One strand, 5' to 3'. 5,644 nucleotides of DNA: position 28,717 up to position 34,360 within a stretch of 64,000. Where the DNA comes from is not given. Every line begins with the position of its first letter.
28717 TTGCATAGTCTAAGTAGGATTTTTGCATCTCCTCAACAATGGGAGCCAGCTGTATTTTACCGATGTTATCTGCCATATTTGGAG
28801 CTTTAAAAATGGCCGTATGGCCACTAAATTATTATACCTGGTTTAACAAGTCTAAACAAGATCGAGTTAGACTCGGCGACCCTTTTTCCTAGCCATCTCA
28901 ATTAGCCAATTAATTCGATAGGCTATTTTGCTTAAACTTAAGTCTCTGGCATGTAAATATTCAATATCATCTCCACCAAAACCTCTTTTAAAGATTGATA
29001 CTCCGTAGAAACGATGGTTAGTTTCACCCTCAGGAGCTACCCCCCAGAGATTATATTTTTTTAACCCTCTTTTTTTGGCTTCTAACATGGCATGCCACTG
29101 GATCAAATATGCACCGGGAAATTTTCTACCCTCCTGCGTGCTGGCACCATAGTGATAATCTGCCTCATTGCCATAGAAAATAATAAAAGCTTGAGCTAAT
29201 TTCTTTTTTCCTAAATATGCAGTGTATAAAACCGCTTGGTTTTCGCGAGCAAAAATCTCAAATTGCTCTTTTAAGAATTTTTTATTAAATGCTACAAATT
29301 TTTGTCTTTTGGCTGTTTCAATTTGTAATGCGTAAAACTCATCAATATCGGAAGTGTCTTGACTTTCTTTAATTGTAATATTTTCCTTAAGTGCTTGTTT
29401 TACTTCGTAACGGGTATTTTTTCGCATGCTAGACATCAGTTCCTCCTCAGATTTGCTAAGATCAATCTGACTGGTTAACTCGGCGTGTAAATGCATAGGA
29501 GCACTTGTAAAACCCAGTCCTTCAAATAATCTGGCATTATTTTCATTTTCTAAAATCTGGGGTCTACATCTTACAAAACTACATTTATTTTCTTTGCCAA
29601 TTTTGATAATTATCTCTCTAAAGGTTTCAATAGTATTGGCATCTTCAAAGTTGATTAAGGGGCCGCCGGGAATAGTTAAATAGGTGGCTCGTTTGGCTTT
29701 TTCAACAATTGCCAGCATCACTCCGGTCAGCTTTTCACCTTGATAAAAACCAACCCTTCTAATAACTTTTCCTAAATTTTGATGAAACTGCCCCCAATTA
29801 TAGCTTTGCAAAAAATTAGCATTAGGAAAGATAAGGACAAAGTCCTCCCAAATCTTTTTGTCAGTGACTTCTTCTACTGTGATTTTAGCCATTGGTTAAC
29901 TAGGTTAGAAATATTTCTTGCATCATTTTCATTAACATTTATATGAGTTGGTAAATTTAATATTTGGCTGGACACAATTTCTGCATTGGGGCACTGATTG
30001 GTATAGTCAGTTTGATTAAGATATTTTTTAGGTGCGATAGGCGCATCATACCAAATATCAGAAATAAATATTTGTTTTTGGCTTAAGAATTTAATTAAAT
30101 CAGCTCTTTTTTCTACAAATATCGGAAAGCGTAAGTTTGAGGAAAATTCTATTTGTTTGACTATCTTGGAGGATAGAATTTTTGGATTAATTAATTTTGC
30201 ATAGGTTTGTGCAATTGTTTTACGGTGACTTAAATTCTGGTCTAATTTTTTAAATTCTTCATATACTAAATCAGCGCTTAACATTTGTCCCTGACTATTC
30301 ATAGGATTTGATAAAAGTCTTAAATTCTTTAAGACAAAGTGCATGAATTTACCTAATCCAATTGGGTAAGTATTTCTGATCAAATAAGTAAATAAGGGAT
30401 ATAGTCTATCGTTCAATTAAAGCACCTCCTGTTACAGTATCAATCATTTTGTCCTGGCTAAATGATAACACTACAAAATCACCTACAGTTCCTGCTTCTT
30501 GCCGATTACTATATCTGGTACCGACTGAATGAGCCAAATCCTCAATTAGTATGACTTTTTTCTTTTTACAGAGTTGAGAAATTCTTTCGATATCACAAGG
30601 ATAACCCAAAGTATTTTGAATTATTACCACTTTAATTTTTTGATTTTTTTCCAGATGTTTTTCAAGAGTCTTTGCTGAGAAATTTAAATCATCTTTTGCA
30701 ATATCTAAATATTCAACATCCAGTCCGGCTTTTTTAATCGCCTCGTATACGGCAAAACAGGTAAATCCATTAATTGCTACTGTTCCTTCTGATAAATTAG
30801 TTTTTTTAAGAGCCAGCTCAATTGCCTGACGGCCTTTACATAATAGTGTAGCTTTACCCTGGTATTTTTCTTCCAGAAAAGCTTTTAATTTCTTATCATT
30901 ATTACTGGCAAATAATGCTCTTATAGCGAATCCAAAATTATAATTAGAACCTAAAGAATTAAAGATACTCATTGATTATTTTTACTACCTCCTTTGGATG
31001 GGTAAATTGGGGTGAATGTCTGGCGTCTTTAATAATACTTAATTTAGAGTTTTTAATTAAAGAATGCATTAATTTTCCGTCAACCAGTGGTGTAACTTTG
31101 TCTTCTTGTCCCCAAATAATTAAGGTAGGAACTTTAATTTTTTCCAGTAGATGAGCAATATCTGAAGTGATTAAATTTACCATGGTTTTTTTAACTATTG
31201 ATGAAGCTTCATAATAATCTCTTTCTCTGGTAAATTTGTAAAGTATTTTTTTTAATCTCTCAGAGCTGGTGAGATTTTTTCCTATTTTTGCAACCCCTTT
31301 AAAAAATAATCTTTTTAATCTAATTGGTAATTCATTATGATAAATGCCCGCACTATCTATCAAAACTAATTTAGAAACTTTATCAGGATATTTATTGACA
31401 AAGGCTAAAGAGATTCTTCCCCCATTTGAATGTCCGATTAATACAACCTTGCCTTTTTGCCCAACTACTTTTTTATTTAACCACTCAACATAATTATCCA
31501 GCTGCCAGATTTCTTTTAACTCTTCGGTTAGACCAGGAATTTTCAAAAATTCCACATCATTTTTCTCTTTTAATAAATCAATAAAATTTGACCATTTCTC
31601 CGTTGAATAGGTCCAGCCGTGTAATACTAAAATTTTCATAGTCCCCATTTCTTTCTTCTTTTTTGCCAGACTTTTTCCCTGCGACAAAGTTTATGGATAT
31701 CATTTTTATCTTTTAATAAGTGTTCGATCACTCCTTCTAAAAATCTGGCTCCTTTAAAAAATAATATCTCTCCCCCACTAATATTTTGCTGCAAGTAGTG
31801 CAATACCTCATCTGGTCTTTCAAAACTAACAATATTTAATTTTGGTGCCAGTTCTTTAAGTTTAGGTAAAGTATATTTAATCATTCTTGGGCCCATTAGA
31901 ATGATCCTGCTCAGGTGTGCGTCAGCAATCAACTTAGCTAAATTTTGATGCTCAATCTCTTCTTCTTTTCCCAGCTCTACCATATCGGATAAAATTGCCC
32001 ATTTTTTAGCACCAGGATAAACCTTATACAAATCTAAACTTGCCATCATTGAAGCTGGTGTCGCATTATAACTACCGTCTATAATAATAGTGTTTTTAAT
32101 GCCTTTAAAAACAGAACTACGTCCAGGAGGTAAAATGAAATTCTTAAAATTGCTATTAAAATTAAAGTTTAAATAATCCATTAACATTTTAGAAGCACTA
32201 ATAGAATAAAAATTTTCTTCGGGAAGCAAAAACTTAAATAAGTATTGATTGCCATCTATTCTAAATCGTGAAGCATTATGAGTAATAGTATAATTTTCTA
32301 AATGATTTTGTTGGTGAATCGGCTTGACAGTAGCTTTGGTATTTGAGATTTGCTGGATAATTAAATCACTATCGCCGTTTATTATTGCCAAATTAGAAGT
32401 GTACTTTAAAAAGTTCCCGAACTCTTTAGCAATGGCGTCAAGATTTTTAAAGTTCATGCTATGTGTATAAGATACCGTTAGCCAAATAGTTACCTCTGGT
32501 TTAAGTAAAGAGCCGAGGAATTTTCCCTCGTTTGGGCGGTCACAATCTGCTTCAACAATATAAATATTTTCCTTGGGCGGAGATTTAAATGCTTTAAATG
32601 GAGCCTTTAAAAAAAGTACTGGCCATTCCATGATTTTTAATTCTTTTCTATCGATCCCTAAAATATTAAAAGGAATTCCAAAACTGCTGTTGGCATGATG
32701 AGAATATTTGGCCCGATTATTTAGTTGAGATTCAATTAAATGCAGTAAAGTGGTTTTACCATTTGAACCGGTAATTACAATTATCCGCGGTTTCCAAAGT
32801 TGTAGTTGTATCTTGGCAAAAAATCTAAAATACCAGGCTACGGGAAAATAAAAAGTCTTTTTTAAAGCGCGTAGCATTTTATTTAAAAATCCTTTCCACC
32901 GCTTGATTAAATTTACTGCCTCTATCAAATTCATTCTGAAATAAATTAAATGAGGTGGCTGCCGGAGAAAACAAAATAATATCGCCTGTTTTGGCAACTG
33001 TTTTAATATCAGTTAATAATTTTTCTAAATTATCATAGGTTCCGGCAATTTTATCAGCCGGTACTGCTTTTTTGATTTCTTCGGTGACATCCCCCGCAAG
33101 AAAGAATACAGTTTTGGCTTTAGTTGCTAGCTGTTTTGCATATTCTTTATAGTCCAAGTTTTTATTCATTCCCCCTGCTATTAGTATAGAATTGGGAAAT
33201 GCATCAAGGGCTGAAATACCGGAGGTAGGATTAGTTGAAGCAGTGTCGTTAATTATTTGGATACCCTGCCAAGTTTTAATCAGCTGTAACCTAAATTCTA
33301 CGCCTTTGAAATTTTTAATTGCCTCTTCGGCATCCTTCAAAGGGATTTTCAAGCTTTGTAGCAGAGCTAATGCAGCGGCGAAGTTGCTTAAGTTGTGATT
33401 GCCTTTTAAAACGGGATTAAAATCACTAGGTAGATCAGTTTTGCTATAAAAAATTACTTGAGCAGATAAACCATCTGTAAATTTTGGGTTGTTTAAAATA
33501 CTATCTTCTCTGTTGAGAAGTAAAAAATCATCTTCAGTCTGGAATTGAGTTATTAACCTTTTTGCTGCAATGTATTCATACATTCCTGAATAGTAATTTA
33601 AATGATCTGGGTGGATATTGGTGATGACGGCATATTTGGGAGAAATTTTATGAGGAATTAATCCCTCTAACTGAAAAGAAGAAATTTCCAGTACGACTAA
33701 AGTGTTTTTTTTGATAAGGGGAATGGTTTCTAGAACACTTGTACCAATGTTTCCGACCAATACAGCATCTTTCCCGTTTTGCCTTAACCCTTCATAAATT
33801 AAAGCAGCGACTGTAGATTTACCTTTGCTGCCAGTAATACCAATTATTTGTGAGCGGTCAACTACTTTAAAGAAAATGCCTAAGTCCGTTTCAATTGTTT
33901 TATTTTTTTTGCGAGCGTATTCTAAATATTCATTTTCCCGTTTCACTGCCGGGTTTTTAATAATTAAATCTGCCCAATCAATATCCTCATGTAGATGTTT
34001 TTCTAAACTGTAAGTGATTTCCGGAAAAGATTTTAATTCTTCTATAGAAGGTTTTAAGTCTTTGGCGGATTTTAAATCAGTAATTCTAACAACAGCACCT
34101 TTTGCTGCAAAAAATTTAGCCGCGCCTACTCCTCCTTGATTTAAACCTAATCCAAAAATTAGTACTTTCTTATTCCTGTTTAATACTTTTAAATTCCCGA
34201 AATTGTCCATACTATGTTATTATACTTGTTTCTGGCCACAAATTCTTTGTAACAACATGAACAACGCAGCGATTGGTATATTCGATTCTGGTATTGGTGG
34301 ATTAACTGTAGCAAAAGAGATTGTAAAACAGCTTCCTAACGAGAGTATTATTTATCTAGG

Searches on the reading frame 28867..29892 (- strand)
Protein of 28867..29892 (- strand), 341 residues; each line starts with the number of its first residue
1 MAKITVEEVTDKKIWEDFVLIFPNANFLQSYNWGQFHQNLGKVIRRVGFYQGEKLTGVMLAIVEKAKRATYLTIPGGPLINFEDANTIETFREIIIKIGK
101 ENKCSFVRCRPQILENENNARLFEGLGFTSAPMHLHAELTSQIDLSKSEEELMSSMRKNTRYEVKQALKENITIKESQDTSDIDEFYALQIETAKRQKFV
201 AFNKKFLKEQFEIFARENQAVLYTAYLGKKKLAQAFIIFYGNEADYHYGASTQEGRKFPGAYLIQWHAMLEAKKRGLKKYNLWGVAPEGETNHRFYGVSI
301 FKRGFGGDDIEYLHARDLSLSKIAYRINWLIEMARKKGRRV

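Call 34: search_protein_families(library=pfam, proteins=[window:28867-29892:-], max_evalue=0.001)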
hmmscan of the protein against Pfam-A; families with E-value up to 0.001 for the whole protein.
window:28867-29892:- (341 aa): 2 families
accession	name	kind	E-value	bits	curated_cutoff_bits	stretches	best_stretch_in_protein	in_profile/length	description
PF02388.22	FemAB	-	1.7e-40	139.6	24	3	231-327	307-400/406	FemAB family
PF13480.13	Acetyltransf_6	-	8.9e-12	45.8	22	1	154-284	1-136/143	Acetyltransferase (GNAT) domain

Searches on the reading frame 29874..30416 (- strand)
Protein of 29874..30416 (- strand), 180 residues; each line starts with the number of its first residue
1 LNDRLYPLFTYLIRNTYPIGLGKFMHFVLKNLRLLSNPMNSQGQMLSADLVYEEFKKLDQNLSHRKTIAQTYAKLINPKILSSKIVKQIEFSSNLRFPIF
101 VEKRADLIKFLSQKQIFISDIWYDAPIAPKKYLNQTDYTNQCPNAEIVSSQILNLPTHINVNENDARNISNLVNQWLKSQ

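Call 34: search_protein_families(library=pfam, proteins=[window:29874-30416:-], max_evalue=0.001)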
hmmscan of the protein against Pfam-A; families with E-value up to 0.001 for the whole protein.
window:29874-30416:- (180 aa): 1 family
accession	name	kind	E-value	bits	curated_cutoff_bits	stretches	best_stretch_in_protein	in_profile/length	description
PF01041.23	DegT_DnrJ_EryC1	-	1.8e-12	47.6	19.8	1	45-172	224-358/360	DegT/DnrJ/EryC1/StrS aminotransferase family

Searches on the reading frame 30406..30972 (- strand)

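Call 34: search_protein_families(library=pfam, proteins=[window:30406-30972:-], max_evalue=0.001)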
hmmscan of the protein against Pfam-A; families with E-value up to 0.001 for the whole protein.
window:30406-30972:- (188 aa): 4 families
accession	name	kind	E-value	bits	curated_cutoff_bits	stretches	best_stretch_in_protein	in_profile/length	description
PF01041.23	DegT_DnrJ_EryC1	-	8.5e-27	94.7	19.8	1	27-186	31-185/360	DegT/DnrJ/EryC1/StrS aminotransferase family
PF00266.25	Aminotran_5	-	2.7e-06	27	21.5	1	75-170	105-198/371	Aminotransferase class-V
PF00707.27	IF3_C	-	4.9e-05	23.6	34.8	0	90-117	11-38/86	Translation initiation factor IF-3, C-terminal domain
PF00155.27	Aminotran_1_2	-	0.00057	19.6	19.7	1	74-172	103-218/361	Aminotransferase class I and II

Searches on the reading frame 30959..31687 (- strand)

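Call 34: search_protein_families(library=pfam, proteins=[window:30959-31687:-], max_evalue=0.001)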
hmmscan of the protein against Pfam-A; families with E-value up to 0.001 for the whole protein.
window:30959-31687:- (242 aa): 8 families
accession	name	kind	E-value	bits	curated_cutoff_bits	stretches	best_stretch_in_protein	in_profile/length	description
PF00561.26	Abhydrolase_1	-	4.2e-20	72.9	25.8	2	19-116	3-103/245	alpha/beta hydrolase fold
PF12146.15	Hydrolase_4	-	3.4e-15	56.4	27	1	77-225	76-233/239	Serine aminopeptidase, S33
PF12697.13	Abhydrolase_6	-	6.5e-09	37.2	26.3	1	19-236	1-216/217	Alpha/beta hydrolase family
PF00326.27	Peptidase_S9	-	0.00012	22.1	22.6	0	66-103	51-88/213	Prolyl oligopeptidase family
PF08840.17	BAAT_C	-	0.00025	21.6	20.9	1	67-200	10-128/210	BAAT / Acyl-CoA thioester hydrolase C terminal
PF03959.19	FSH1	-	0.00043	20.5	21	0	181-215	156-190/211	Serine hydrolase (FSH1)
PF02230.22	Abhydrolase_2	-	0.00061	20.1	23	0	77-121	103-147/217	Phospholipase/Carboxylesterase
PF20408.4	Abhydrolase_11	-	0.00085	19.6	27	0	181-226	123-167/193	Alpha/beta hydrolase domain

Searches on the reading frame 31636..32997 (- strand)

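Call 34: search_protein_families(library=pfam, proteins=[window:31636-32997:-], max_evalue=0.001)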
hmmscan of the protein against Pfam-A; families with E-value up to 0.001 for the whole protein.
window:31636-32997:- (453 aa): 2 families
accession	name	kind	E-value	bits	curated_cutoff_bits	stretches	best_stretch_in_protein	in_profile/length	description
PF08245.18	Mur_ligase_M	-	1.3e-12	48.5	24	1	75-241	1-158/200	Mur ligase middle domain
PF02875.26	Mur_ligase_C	-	1.6e-09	39.1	28.4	1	292-418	1-127/127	Mur ligase, glutamate ligase domain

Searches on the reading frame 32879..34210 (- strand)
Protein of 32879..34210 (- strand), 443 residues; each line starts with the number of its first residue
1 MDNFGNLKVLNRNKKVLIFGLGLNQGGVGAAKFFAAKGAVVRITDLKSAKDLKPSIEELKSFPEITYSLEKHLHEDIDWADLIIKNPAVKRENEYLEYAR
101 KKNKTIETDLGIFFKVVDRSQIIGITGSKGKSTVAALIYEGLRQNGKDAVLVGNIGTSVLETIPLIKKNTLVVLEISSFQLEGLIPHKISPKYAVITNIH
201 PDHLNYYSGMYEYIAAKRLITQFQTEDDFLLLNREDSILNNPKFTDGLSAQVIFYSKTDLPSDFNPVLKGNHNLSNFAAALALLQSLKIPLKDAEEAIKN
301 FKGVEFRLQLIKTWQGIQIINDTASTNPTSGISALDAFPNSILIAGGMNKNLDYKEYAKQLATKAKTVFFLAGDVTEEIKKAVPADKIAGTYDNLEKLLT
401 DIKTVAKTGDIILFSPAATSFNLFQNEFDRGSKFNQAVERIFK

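Call 34: search_protein_families(library=pfam, proteins=[window:32879-34210:-], max_evalue=0.001)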
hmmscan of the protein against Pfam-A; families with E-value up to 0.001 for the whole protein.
window:32879-34210:- (443 aa): 3 families
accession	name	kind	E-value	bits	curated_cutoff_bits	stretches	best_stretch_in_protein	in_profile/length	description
PF08245.18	Mur_ligase_M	-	6.6e-22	78.9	24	1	125-259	1-149/200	Mur ligase middle domain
PF02875.26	Mur_ligase_C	-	2e-10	42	28.4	1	307-417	2-126/127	Mur ligase, glutamate ligase domain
PF21799.2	MurD-like_N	-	1.8e-06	28.6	27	1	14-105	1-85/88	Mur ligase MurD-like, N-terminal domain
